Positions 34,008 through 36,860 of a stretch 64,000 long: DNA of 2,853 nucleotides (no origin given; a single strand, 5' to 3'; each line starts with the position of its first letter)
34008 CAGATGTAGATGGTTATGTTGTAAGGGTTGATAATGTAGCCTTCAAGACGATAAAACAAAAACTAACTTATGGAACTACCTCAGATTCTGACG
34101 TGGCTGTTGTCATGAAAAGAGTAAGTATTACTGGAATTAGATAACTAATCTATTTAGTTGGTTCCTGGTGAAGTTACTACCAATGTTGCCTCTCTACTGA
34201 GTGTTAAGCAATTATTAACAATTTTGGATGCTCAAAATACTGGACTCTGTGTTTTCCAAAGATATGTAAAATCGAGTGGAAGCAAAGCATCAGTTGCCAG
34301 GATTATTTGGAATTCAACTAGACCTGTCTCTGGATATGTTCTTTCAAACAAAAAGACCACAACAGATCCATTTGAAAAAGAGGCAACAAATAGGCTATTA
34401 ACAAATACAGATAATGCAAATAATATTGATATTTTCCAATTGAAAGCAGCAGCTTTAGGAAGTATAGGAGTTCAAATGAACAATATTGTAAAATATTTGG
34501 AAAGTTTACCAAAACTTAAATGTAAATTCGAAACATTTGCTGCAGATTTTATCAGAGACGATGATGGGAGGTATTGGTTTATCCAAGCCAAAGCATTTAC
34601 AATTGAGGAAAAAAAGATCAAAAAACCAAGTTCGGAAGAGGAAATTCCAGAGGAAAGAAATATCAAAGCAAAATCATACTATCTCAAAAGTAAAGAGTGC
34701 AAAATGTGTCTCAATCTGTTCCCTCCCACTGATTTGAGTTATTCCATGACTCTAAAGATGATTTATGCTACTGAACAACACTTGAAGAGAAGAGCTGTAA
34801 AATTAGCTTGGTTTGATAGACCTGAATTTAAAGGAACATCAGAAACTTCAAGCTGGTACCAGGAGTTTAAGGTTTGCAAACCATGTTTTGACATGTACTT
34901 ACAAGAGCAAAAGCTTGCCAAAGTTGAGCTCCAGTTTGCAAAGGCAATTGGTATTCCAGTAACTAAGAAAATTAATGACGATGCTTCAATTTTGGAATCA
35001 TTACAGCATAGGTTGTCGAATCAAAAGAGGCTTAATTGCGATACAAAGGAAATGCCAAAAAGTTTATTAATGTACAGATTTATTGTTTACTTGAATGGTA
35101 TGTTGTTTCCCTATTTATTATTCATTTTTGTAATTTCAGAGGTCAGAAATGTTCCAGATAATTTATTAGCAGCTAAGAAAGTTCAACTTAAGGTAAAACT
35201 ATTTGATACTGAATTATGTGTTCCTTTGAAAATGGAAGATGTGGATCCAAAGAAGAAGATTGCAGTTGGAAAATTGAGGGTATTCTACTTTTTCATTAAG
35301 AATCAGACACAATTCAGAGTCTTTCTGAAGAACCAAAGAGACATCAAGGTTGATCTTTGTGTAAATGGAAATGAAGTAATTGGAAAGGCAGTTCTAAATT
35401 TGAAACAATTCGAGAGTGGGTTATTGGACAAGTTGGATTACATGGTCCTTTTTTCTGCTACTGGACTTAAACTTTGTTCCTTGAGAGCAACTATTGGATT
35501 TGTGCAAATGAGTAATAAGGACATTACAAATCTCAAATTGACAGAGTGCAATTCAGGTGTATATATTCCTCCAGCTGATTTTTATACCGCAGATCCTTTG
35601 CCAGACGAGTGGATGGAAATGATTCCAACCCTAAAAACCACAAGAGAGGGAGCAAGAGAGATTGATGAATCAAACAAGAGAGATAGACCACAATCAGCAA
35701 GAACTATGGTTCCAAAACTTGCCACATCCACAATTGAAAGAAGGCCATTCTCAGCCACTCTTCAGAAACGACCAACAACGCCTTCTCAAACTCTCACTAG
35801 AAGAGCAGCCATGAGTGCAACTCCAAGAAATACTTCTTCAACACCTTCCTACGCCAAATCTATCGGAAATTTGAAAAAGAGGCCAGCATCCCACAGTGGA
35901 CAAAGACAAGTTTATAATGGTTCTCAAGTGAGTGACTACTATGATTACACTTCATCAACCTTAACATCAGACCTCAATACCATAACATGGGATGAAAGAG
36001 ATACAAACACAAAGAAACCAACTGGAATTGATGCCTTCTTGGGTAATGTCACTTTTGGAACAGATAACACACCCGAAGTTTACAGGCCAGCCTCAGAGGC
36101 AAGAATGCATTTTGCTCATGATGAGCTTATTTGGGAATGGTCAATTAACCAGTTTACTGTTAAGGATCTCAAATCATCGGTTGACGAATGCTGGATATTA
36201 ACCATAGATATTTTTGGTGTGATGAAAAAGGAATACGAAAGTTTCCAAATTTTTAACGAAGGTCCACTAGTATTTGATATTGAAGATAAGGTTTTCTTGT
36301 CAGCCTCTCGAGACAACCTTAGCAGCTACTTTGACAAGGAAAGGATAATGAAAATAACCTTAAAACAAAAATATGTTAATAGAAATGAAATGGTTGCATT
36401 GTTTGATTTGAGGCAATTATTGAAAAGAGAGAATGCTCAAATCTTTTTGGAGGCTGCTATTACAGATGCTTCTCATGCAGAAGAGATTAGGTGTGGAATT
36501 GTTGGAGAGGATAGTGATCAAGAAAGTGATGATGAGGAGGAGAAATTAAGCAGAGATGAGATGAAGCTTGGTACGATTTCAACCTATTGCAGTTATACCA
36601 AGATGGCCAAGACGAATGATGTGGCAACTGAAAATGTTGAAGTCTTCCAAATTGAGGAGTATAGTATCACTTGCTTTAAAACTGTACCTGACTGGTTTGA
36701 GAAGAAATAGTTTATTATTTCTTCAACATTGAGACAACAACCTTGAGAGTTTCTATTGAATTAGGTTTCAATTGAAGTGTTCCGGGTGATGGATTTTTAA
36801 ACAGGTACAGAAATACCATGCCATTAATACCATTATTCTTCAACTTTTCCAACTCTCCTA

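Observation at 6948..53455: Recurring GC-rich E2F-like motif (C/G)CGCCAA(A/C) 40-95 bp upstream of several genes, including cilium-related ones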

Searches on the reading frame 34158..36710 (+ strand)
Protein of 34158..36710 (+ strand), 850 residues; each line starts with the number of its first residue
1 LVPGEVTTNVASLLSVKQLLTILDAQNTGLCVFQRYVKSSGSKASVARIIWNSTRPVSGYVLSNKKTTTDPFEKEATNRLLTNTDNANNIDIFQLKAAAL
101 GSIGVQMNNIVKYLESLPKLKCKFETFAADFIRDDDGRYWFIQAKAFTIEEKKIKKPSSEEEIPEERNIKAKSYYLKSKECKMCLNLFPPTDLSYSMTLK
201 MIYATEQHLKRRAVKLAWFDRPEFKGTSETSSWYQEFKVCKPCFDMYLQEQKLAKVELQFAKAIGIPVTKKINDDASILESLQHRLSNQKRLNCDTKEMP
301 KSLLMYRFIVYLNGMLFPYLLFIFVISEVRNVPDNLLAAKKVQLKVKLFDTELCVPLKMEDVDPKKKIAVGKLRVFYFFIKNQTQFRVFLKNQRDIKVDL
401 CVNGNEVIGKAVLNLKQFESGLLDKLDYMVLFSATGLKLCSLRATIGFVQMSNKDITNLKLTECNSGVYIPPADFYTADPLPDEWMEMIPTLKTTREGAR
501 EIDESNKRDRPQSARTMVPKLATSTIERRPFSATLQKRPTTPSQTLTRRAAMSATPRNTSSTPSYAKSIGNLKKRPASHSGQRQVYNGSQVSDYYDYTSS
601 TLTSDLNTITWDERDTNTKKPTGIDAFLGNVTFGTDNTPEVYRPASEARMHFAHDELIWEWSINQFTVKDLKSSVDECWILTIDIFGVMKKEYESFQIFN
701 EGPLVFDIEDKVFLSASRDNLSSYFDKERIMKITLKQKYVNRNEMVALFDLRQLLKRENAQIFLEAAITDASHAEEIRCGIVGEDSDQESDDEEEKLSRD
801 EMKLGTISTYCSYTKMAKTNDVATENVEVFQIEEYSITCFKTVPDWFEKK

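Call 12: search_protein_families(library=pfam, proteins=[window:34158-36710:+])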
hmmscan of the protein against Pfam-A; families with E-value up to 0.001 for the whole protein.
window:34158-36710:+ (850 aa): 0 families

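Call 36: search_solved_structures(query=window:34158-36710:+, max_evalue=1)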
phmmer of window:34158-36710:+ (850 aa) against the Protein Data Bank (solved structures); distinct sequences matched with E-value up to 1: 1.
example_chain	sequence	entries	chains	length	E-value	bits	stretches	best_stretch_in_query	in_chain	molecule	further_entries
9e5c_7d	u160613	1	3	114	0.25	12.7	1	156-204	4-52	TbDC13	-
